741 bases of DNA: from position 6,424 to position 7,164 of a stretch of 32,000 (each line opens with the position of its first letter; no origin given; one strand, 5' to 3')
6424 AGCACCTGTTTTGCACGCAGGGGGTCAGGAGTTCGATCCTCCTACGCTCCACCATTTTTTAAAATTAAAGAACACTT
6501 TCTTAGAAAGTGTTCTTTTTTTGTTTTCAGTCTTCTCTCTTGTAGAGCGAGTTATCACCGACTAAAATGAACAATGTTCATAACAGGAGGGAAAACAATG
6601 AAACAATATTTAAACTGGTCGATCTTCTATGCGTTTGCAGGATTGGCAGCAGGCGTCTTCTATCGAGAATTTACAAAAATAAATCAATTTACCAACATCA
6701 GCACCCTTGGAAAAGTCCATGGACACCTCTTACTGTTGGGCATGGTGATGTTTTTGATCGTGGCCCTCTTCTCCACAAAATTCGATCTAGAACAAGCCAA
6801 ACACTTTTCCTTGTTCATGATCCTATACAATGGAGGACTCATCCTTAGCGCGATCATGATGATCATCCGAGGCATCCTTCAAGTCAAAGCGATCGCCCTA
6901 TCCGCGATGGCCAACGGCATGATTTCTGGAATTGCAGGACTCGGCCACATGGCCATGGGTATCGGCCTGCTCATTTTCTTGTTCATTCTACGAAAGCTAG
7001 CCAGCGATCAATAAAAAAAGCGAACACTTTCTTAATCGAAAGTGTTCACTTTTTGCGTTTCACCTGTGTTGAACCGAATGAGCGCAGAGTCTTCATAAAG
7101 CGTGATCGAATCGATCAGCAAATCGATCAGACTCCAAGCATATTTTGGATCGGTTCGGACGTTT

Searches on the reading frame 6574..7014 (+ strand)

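Call 70: search_protein_families(library=pfam, proteins=[window:6574-7014:+], max_evalue=0.001)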
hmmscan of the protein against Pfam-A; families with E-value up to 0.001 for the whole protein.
window:6574-7014:+ (146 aa): 1 family
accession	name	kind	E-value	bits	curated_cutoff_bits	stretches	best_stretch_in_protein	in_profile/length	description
PF11070.13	DUF2871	-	9e-45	152.7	27.4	1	9-141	1-133/134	Protein of unknown function (DUF2871)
